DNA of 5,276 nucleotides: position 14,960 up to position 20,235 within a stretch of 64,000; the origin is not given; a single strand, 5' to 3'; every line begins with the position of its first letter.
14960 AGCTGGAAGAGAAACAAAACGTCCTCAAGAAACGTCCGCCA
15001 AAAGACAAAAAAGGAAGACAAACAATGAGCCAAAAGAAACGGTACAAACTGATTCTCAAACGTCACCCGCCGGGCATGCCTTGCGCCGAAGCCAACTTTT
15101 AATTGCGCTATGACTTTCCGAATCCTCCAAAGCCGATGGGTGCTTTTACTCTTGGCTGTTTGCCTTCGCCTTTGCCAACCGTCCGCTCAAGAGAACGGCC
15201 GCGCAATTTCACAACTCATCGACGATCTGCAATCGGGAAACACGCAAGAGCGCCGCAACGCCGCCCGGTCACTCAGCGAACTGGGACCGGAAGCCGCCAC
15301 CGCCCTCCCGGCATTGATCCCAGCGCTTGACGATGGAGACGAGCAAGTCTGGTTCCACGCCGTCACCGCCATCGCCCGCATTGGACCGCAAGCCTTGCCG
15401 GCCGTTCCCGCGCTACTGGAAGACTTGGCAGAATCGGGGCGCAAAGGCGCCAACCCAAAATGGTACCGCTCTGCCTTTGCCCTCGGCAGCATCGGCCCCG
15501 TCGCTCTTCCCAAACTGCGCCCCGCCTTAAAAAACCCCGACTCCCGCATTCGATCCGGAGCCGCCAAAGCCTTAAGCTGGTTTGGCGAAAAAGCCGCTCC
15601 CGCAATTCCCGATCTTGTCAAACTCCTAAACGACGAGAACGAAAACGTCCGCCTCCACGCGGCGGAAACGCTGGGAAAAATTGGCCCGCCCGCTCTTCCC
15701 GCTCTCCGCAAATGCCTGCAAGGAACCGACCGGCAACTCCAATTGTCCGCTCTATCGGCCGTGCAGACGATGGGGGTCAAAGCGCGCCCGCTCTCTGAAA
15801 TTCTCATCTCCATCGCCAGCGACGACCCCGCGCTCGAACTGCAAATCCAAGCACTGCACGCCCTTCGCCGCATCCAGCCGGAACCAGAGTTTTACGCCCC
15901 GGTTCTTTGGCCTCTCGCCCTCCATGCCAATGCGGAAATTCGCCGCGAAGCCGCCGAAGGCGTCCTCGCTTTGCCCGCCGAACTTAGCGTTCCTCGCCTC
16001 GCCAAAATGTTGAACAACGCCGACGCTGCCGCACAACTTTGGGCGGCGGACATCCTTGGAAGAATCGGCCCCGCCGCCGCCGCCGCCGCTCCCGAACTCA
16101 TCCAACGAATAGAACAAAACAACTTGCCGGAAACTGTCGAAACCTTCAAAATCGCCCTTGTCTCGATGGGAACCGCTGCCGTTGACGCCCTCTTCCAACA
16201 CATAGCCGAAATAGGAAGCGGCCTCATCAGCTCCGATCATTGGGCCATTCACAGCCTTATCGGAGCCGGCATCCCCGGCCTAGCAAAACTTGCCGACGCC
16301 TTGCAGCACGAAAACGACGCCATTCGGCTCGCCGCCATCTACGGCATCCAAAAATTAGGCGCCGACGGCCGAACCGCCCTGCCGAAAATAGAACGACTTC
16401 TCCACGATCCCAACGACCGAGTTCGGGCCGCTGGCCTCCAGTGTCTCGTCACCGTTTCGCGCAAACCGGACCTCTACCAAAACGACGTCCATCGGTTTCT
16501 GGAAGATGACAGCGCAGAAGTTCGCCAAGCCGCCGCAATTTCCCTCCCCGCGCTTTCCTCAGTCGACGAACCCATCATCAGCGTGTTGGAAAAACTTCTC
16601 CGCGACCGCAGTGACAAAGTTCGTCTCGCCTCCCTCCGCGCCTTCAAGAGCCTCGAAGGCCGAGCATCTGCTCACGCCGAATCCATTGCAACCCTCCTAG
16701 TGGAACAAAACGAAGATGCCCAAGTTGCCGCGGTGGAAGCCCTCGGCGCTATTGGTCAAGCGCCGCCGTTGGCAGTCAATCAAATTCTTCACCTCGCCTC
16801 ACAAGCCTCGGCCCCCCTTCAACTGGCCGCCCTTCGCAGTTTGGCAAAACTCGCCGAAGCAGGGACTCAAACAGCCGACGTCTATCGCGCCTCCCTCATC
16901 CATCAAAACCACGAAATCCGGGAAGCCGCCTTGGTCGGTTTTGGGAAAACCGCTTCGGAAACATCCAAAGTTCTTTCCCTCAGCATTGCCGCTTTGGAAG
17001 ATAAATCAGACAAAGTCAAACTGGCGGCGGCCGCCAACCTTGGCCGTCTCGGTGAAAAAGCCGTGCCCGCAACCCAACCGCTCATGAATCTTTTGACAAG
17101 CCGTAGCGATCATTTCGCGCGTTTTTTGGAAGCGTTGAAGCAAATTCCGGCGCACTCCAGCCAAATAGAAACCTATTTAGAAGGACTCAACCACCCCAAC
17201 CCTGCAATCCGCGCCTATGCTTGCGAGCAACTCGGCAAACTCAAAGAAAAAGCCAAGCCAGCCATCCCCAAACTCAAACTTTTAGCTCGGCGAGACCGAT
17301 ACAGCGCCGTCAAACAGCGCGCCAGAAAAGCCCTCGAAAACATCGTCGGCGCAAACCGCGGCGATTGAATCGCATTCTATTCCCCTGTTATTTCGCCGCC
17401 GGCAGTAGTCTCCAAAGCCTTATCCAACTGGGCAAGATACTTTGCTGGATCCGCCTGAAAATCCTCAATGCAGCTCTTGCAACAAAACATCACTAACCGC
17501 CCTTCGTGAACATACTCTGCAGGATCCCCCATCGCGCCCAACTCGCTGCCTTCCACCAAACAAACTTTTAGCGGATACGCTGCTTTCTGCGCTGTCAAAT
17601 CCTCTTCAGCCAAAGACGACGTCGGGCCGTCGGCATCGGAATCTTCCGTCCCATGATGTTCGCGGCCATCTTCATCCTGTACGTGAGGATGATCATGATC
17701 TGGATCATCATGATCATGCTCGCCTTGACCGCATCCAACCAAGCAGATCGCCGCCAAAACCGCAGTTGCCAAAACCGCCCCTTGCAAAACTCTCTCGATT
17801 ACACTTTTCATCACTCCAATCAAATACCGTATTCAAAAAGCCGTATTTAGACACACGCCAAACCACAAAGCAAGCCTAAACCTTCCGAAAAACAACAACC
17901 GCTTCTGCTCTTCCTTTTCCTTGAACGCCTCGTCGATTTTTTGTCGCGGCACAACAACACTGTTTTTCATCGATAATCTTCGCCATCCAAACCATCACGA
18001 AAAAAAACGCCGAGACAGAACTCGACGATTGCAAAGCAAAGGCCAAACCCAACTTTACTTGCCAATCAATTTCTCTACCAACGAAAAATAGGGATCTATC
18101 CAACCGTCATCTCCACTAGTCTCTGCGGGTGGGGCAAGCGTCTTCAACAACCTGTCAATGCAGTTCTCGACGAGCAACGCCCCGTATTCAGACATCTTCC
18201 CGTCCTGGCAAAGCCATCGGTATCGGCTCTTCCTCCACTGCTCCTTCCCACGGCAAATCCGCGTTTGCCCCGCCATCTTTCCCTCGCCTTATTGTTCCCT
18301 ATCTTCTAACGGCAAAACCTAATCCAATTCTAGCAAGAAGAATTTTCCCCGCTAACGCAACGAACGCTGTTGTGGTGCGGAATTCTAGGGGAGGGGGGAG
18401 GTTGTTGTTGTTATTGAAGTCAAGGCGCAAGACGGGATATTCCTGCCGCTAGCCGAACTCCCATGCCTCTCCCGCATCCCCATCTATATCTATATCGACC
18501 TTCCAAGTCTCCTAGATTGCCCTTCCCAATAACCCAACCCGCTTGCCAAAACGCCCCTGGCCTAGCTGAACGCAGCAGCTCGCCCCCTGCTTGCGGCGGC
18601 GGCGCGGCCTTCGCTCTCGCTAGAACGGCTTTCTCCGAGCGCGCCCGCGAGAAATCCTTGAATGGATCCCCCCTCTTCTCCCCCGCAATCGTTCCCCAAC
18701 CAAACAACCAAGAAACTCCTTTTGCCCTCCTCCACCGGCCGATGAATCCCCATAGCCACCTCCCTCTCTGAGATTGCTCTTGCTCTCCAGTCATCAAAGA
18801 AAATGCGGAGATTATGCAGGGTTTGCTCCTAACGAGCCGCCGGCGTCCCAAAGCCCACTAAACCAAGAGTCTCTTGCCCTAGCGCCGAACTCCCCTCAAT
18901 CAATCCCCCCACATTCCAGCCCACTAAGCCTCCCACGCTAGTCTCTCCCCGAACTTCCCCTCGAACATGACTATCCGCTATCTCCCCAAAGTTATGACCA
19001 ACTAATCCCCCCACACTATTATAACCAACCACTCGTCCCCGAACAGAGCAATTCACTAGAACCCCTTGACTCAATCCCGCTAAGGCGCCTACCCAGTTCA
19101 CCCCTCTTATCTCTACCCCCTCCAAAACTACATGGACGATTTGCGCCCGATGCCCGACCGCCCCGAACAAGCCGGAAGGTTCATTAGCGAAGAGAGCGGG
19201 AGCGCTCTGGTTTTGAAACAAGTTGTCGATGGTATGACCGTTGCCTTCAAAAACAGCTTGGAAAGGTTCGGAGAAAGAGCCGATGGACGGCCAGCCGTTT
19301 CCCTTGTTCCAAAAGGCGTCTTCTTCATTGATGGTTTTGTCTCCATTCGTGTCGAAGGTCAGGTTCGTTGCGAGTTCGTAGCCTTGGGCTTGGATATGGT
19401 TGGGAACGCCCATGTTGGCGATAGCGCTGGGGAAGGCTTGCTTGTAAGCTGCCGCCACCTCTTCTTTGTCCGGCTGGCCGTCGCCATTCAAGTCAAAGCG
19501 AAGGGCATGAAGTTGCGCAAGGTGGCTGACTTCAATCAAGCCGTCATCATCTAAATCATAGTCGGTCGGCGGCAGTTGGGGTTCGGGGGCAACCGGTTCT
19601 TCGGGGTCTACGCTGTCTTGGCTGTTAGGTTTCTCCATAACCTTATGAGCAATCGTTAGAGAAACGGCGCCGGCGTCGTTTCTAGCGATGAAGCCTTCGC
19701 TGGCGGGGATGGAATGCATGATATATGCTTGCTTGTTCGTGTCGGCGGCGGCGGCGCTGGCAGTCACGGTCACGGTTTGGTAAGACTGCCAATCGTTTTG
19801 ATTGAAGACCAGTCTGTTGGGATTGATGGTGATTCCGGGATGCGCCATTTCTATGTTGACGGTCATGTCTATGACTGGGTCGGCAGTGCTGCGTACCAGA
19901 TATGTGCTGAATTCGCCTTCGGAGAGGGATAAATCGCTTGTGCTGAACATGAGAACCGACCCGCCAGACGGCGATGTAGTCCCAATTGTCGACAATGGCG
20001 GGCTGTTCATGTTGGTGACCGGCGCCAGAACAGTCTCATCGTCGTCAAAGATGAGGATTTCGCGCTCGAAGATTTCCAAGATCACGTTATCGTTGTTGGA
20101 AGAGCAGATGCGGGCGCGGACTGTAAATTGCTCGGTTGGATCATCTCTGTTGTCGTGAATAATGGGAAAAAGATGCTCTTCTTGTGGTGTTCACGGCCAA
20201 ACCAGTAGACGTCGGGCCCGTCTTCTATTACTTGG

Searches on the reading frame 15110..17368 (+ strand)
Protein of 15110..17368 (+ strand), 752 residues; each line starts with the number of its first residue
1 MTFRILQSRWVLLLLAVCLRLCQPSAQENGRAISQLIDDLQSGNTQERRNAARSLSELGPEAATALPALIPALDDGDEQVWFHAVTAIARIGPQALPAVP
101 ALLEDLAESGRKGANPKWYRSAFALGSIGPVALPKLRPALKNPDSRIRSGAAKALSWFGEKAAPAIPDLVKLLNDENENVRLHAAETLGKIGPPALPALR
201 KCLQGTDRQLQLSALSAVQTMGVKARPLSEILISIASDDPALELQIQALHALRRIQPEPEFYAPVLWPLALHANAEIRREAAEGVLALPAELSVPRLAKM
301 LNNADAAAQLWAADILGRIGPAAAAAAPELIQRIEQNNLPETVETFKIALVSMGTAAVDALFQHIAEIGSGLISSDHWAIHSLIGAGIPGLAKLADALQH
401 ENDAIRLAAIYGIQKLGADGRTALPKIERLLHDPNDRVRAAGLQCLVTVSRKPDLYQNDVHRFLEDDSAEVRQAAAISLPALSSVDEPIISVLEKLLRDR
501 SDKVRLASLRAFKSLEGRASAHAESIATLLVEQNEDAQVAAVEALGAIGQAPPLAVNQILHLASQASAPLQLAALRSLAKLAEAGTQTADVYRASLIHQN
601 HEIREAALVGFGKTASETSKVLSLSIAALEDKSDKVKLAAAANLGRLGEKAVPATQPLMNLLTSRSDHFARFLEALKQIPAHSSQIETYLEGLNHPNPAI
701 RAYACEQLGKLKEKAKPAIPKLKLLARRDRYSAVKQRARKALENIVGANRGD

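Call 43: search_protein_families(library=pfam, proteins=[window:15110-17368:+], max_evalue=0.001)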
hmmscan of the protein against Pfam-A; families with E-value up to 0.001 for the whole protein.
window:15110-17368:+ (752 aa): 12 families
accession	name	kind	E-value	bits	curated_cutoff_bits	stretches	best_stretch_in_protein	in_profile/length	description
PF13646.12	HEAT_2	-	7.4e-61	202.9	27.7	7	165-217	32-86/88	HEAT repeats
PF02985.28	HEAT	-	4.8e-38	126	23.5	2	166-192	2-28/31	HEAT repeat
PF13513.12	HEAT_EZ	-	3.6e-19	69.2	27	0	165-191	29-55/55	HEAT-like repeat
PF01602.26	Adaptin_N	-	9.7e-17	61.2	37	1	431-640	88-322/524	Adaptin N terminal region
PF03130.22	HEAT_PBS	-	8.9e-16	57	20.9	0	180-204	1-26/27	PBS lyase HEAT-like repeat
PF12717.13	Cnd1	-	3.1e-10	40.8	26.4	0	458-520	24-90/162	non-SMC mitotic condensation complex subunit 1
PF00514.29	Arm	-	1.4e-06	28.6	20.6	0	164-190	12-38/41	Armadillo/beta-catenin-like repeat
PF20168.4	PDS5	-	4.6e-06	25.2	27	0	394-526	247-359/1053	Sister chromatid cohesion protein PDS5 protein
PF21581.3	SCD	-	5.1e-06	27.2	27.5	0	429-464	37-71/75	Stromalin conservative domain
PF01347.28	Vitellogenin_N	-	3.5e-05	23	24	0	532-637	473-582/590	Lipoprotein amino terminal region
PF10363.15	RTP1_C1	-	4.5e-05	24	25.9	0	557-650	2-70/112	Required for nuclear transport of RNA pol II C-terminus 1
PF16416.11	GUN4_N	-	9.3e-05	22.7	24.3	0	26-61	3-38/83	ARM-like repeat domain, GUN4-N terminal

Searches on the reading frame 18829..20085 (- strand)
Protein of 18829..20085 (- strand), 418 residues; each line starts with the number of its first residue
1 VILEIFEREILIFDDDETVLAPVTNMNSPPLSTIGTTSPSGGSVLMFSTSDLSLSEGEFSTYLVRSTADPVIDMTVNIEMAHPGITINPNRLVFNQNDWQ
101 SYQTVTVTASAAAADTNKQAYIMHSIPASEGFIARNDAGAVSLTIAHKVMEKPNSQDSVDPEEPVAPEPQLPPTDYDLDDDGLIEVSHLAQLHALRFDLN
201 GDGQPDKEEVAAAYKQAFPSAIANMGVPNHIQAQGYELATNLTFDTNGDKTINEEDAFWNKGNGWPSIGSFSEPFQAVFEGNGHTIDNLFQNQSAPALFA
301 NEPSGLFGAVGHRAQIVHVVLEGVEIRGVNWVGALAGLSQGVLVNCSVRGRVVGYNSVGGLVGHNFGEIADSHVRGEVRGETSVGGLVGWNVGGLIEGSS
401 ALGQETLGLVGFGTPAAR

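Call 43: search_protein_families(library=pfam, proteins=[window:18829-20085:-], max_evalue=0.001)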
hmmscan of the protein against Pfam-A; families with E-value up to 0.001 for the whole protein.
window:18829-20085:- (418 aa): 2 families
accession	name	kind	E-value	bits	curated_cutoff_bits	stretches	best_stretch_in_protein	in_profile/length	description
PF07581.17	Glug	-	3.2e-10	40.2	20.5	1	354-378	1-27/28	The GLUG motif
PF13405.12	EF-hand_6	-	0.0003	20.7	25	0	196-215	8-27/30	EF-hand domain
